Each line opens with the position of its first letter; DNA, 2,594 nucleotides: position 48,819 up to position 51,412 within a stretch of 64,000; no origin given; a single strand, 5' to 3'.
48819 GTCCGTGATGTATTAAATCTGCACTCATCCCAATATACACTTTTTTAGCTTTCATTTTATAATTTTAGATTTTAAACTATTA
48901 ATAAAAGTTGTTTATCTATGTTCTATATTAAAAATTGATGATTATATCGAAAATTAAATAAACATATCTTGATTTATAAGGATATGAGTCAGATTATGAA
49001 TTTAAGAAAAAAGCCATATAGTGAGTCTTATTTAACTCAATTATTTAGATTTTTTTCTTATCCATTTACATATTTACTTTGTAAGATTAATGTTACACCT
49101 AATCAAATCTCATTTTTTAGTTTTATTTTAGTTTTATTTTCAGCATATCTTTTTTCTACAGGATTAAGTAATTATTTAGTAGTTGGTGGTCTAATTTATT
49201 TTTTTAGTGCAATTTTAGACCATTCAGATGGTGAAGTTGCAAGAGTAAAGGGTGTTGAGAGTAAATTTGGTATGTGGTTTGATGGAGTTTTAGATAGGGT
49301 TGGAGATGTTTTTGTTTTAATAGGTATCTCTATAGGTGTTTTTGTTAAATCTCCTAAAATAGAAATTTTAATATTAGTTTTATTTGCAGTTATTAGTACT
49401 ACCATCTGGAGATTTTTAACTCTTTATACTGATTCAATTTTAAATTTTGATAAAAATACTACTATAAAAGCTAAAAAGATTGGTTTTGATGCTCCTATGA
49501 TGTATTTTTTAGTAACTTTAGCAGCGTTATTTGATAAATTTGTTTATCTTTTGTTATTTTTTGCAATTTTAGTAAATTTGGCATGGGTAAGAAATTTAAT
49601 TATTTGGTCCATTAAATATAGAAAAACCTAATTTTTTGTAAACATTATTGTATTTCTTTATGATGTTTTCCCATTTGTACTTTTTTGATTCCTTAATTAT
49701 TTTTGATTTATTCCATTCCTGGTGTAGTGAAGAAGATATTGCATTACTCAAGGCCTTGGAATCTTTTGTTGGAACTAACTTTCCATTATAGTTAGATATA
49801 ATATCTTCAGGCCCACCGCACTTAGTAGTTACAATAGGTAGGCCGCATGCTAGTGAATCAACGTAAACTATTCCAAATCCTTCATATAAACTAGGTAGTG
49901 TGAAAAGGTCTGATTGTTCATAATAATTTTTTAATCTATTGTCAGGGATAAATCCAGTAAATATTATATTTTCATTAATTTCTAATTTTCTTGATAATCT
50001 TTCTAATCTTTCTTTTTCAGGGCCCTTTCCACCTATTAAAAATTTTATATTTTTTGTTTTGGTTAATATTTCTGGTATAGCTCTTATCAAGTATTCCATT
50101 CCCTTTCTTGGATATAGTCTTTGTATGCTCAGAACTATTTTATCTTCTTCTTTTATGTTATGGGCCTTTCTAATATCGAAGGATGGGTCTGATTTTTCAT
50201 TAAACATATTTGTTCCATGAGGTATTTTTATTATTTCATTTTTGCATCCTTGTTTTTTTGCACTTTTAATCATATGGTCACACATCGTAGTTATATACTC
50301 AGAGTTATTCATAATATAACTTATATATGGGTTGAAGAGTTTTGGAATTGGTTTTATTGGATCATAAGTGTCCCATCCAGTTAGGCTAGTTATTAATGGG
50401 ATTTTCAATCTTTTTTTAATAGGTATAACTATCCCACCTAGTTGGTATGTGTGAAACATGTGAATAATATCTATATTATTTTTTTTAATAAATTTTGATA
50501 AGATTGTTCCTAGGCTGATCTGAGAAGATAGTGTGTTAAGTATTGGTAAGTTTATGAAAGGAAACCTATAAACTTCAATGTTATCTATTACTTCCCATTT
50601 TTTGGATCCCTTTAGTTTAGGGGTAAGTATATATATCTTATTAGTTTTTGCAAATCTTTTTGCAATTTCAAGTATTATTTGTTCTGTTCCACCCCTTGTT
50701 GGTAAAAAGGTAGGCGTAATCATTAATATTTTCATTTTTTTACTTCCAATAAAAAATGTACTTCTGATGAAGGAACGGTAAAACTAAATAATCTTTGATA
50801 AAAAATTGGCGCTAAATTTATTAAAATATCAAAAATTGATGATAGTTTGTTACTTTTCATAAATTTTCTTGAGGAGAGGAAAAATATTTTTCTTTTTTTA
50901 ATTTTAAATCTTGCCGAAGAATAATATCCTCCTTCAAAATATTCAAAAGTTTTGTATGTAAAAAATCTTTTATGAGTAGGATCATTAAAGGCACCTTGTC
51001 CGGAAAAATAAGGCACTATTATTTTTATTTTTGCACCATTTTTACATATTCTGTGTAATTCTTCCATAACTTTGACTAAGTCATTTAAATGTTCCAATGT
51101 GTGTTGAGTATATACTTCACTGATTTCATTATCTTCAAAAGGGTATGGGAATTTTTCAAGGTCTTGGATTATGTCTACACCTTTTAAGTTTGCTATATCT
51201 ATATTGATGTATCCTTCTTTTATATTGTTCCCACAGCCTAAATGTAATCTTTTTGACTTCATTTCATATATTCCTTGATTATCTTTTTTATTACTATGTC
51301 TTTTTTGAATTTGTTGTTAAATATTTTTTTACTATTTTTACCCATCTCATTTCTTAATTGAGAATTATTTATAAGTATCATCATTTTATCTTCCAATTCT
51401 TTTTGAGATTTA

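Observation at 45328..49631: Phosphonate biosynthesis module in an archaeal glycosylation island: cytidylyltransferase-PEP mutase fusion, Ppd and Fe-ADH, with a divergent CDP-alcohol phosphotransferase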

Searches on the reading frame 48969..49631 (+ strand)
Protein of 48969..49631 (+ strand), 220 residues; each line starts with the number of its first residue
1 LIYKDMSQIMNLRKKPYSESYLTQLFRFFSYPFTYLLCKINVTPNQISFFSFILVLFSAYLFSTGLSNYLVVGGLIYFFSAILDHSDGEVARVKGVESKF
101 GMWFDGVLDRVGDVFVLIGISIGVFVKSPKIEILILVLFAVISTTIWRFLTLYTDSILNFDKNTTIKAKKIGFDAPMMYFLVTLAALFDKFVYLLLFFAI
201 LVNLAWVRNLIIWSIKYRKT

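Call 3: search_protein_families(library=pfam, proteins=[window:48969-49631:+], max_evalue=0.01)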
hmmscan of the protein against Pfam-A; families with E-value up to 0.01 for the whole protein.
window:48969-49631:+ (220 aa): 1 family
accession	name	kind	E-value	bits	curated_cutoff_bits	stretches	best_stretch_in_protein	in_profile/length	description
PF01066.26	CDP-OH_P_transf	-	3.6e-13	50.6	22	1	43-197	3-138/152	CDP-alcohol phosphatidyltransferase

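Call 4: search_protein_families(library=ncbifam, proteins=[window:48969-49631:+], max_evalue=0.01)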
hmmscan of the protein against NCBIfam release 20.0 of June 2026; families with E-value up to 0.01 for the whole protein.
window:48969-49631:+ (220 aa): 7 families
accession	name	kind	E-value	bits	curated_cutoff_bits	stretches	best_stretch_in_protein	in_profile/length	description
NF040950.1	archin_ph_syn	equivalog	1.4e-20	74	180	1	29-142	11-123/191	archaetidylinositol phosphate synthase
NF041135.1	IPPtranDIPPsyn_Thcocales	equivalog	1.3e-17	64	580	1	27-210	236-413/419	bifunctional L-myo-inositol-1-phosphate cytidylyltransferase/CDP-L-myo-inositol myo-inositolphosphotransferase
NF045883.1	PIPSynth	equivalog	3.5e-14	52.9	170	1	30-145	11-125/197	phosphatidylinositol phosphate synthase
NF052561.1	PIPSynBT1523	equivalog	8.5e-12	45.3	350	1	31-131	14-121/232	hypothetical protein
NF053678.1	ClpnSynClsA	equivalog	5.6e-05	23.4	240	1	42-126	4-86/180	cardiolipin synthase ClsA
NF008090.0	PRK10832.1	equivalog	7.2e-05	22.9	304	1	44-113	6-75/182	CDP-diacylglycerol--glycerol-3-phosphate 3-phosphatidyltransferase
TIGR00560.1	pgsA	equivalog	0.0003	21.3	109.1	1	49-204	14-166/183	CDP-diacylglycerol--glycerol-3-phosphate 3-phosphatidyltransferase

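Call 14: find_homologous_proteins(query=window:48969-49631:+, max_evalue=0.00001)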
Query window:48969-49631:+ (220 aa): 3 proteins with E <= 0.00001 among 581 candidates.
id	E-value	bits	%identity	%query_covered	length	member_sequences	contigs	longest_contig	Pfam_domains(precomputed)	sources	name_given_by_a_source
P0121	3.8e-132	457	100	98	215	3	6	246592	PF01066.27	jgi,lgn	-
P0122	1.6e-23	102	38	85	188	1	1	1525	PF01066.27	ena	-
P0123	1.3e-14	73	48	40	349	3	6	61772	PF21682.3,PF01066.27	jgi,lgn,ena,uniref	uniref:CDP-alcohol phosphatidyltransferase family protein n=1 Tax=Geoglobus ahangari TaxID=113653 Re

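Call 34: search_solved_structures(query=window:48969-49631:+, max_evalue=1, show_alignments=2)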
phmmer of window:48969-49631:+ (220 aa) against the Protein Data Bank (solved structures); distinct sequences matched with E-value up to 1: 7.
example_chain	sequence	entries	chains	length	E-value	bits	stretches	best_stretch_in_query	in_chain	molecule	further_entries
4o6m_A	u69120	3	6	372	6e-18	68.7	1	17-140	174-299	AF2299, a CDP-alcohol phosphotransferase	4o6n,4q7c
4mnd_A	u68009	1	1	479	8.5e-09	38.8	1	41-205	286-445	CTP L-myo-inositol-1-phosphate cytidylyltransferase/CDP-L-myo-inositol myo-inositolphospho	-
5d92_D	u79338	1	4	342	1.3e-05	28.4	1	20-145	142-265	AF2299 protein,Phosphatidylinositol synthase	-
6h53_A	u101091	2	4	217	2.6e-05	27.3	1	26-147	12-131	CDP-diacylglycerol--inositol 3-phosphatidyltransferase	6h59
6h5a_A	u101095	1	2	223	2.8e-05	27.3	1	26-147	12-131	CDP-diacylglycerol--inositol 3-phosphatidyltransferase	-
5d91_A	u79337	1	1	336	6.8e-05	26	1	25-145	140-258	AF2299 protein,Phosphatidylinositol synthase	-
6wm5_A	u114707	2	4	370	0.00021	24.4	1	26-124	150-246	AfCTD-Phosphatidylinositol-phosphate synthase (PIPS) fusion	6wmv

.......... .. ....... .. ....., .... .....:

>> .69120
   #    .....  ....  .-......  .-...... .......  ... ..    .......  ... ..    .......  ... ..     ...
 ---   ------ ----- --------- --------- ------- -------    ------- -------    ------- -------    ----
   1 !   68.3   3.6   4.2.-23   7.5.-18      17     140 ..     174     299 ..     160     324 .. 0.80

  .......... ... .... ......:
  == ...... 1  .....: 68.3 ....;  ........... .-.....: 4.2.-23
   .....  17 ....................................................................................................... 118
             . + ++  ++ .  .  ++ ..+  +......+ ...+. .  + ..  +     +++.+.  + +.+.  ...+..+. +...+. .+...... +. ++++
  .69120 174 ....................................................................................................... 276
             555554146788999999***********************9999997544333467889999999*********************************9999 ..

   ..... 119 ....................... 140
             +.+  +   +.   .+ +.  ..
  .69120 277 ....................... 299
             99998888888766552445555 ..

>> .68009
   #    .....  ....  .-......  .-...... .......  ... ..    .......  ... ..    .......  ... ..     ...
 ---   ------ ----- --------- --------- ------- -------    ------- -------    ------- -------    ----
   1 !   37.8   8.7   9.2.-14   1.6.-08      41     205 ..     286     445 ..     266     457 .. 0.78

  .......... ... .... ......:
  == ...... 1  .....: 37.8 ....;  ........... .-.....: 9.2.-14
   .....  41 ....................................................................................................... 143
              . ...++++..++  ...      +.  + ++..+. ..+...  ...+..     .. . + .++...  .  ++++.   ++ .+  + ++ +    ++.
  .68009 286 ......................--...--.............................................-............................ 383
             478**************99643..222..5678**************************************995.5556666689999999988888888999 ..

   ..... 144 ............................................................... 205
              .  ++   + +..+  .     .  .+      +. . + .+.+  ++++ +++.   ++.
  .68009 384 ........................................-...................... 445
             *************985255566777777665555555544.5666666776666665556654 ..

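Call 37: find_related_loci(query=A2, collection=metagenome_contigs, flank=10000)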
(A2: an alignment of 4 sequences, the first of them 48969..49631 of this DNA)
Query A2 (220 aa) in metagenome_contigs; peptide patterns used: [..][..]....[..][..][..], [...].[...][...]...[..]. (x = any residue, [..] = any of these).
600 stretches matched a pattern (row limit reached: there are more); 516 encode a relative of the query (tblastn E <= 1e-3); the best 80 are kept; 80 distinct loci.
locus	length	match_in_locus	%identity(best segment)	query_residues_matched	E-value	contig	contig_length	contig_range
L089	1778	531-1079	39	25-212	6e-32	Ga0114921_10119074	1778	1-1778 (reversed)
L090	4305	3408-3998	38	11-212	2e-31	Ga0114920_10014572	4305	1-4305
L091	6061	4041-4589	39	25-212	3e-30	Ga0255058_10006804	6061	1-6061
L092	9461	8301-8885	38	14-212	2e-30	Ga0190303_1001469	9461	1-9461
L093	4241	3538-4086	40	25-212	8e-30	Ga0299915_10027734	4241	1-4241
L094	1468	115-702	37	11-211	4e-30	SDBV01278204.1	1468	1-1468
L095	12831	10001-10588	37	12-212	2e-29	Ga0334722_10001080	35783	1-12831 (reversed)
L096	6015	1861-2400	36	27-211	6e-29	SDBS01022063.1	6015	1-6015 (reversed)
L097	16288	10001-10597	35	9-212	2e-28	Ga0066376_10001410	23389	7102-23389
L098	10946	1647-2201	38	24-212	2e-28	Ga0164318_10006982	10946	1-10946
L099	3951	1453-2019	37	25-216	2e-28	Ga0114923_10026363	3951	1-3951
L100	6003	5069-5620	34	27-212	3e-28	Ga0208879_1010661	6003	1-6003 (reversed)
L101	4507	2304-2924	32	4-212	5e-28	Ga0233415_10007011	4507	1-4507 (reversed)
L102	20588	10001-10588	36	14-200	6e-28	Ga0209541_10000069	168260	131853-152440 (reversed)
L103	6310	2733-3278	35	25-211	4e-28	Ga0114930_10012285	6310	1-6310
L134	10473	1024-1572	34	27-212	2e-24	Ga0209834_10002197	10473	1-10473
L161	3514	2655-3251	31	11-212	3e-22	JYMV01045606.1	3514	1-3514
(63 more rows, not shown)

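Call 41: search_protein_families(library=ncbifam, proteins=[L134:268-1590:+, L161:1045-1950:+, L102:9971-10696:+], max_evalue=0.001)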
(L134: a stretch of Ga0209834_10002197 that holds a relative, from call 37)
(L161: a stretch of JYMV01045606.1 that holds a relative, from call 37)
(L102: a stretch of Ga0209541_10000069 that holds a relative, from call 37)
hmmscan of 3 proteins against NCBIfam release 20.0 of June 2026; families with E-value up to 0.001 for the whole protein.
L134:268-1590:+ (440 aa): 25 families
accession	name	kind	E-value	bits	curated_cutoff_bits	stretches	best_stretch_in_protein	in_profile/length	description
NF041135.1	IPPtranDIPPsyn_Thcocales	equivalog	5e-85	286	580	1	1-435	1-415/419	bifunctional L-myo-inositol-1-phosphate cytidylyltransferase/CDP-L-myo-inositol myo-inositolphosphotransferase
NF040950.1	archin_ph_syn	equivalog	4.5e-25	88.6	180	1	258-435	14-186/191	archaetidylinositol phosphate synthase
TIGR03992.1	Arch_glmU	subfamily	4.6e-23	81.7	292.1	1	1-248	1-240/393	bifunctional sugar-1-phosphate nucleotidylyltransferase/acetyltransferase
NF041313.1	UDPGP_AglF_Halo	equivalog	4.5e-20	72.1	400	1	1-234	1-234/234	UTP--glucose-1-phosphate uridylyltransferase AglF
NF052561.1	PIPSynBT1523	equivalog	7.1e-19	68.4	350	1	261-419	18-178/232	hypothetical protein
NF045883.1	PIPSynth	equivalog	3.6e-15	56.2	170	1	259-419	14-169/197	phosphatidylinositol phosphate synthase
TIGR01208.1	rmlA_long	equivalog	1.2e-13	50.8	320.25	1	2-240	1-240/353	glucose-1-phosphate thymidylyltransferase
NF041173.1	Sug_nt_acttase_Thmprot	equivalog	3.3e-11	42.8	600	1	1-247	1-239/405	bifunctional sugar-1-phosphate nucleotidylyltransferase/acetyltransferase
NF045761.1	NAMPUrTaseMurU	equivalog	1.3e-10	41.6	250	1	1-118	1-119/226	N-acetylmuramate alpha-1-phosphate uridylyltransferase MurU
NF045665.1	NTPtran_DVU1551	equivalog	8.3e-09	34.9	315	1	2-68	2-65/359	DVU_1551 family NTP transferase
TIGR01099.1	galU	equivalog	6.1e-07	29.3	326.8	1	1-61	2-64/261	UTP--glucose-1-phosphate uridylyltransferase GalU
NF010935.0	PRK14355.1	equivalog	7.1e-07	28.2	718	1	3-62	6-64/459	bifunctional UDP-N-acetylglucosamine diphosphorylase/glucosamine-1-phosphate N-acetyltransferase GlmU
TIGR01173.1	glmU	equivalog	2.2e-06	26.8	366.85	1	2-62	2-61/452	bifunctional UDP-N-acetylglucosamine diphosphorylase/glucosamine-1-phosphate N-acetyltransferase GlmU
TIGR02623.1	G1P_cyt_trans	equivalog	3.6e-06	26.6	300.25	0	1-62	1-64/255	glucose-1-phosphate cytidylyltransferase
TIGR00454.1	TIGR00454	hypoth_equivalog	4.9e-06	26.5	174.7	1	1-106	1-98/183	TIGR00454 family protein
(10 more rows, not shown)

L161:1045-1950:+ (301 aa): 1 family
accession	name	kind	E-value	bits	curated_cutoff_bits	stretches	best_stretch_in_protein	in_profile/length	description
TIGR03450.1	mycothiol_INO1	equivalog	2.1e-102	342.9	638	1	32-269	113-355/355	inositol-3-phosphate synthase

L102:9971-10696:+ (241 aa): 6 families
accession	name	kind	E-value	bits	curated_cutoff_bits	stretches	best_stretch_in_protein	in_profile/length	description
NF041135.1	IPPtranDIPPsyn_Thcocales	equivalog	5.4e-19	68.5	580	1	16-210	227-407/419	bifunctional L-myo-inositol-1-phosphate cytidylyltransferase/CDP-L-myo-inositol myo-inositolphosphotransferase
NF040950.1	archin_ph_syn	equivalog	2.2e-18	66.8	180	1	32-152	16-130/191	archaetidylinositol phosphate synthase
NF052561.1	PIPSynBT1523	equivalog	8.5e-15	55.1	350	1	22-188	8-176/232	hypothetical protein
NF045883.1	PIPSynth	equivalog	3.5e-14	53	170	1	32-210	15-183/197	phosphatidylinositol phosphate synthase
NF008090.0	PRK10832.1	equivalog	0.00012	22.2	304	1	49-111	13-75/182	CDP-diacylglycerol--glycerol-3-phosphate 3-phosphatidyltransferase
TIGR00560.1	pgsA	equivalog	0.00045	20.8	109.1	0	48-133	13-98/183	CDP-diacylglycerol--glycerol-3-phosphate 3-phosphatidyltransferase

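Call 42: search_protein_families(library=pfam, proteins=[L134:268-1590:+, L161:1045-1950:+, L102:9971-10696:+], max_evalue=0.001)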
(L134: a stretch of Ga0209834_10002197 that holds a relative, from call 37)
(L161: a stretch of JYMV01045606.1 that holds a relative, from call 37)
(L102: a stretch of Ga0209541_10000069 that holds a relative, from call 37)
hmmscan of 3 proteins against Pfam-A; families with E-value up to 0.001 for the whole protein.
L134:268-1590:+ (440 aa): 3 families
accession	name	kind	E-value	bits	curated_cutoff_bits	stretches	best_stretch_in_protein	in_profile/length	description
PF12804.13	NTP_transf_3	-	2.6e-15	57.4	27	1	3-196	1-154/160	MobA-like NTP transferase domain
PF00483.29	NTP_transferase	-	9.8e-09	35.6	21.2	1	3-235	2-243/245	Nucleotidyl transferase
PF01066.26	CDP-OH_P_transf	-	1.8e-08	35.4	22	1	269-424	3-148/152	CDP-alcohol phosphatidyltransferase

L161:1045-1950:+ (301 aa): 1 family
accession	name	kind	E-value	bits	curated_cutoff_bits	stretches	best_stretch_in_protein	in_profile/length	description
PF01658.22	Inos-1-P_synth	-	2.8e-37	127.6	27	1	107-215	1-107/107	Myo-inositol-1-phosphate synthase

L102:9971-10696:+ (241 aa): 2 families
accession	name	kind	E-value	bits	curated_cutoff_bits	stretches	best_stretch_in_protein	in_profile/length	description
PF01066.26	CDP-OH_P_transf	-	3.4e-09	37.7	22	1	41-202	3-144/152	CDP-alcohol phosphatidyltransferase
PF14147.11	Spore_YhaL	-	0.00075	19.6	27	0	201-234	3-36/52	Sporulation protein YhaL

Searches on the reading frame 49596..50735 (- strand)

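Call 3: search_protein_families(library=pfam, proteins=[window:49596-50735:-], max_evalue=0.01)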
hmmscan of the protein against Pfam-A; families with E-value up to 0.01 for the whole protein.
window:49596-50735:- (379 aa): 6 families
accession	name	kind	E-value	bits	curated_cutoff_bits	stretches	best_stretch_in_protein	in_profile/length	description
PF00534.26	Glycos_transf_1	-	6.5e-46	156.4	26.4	1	187-352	4-171/172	Glycosyl transferases group 1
PF13692.12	Glyco_trans_1_4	-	1.4e-36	126.4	27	1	199-337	2-140/142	Glycosyl transferases group 1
PF13439.12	Glyco_transf_4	-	4.6e-13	50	28.5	1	15-176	2-167/170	Glycosyltransferase Family 4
PF20706.3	GT4-conflict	-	1.4e-08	34.6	26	1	183-316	178-323/385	Family 4 Glycosyltransferase in conflict systems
PF13477.12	Glyco_trans_4_2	-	2.1e-06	28.4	23.4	1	22-150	14-137/139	Glycosyl transferase 4-like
PF13579.12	Glyco_trans_4_4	-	2.5e-05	25.1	29.7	1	15-166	1-149/158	Glycosyl transferase 4-like domain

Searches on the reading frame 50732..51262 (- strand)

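Call 3: search_protein_families(library=pfam, proteins=[window:50732-51262:-], max_evalue=0.01)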
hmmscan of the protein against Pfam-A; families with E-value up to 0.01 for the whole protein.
window:50732-51262:- (176 aa): 2 families
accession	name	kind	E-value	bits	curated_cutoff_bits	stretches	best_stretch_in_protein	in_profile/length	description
PF08241.18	Methyltransf_11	-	8.1e-07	30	21.2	1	31-79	47-93/95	Methyltransferase domain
PF03848.20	TehB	-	0.0048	16.8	20.4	0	17-81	127-187/193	Tellurite resistance protein TehB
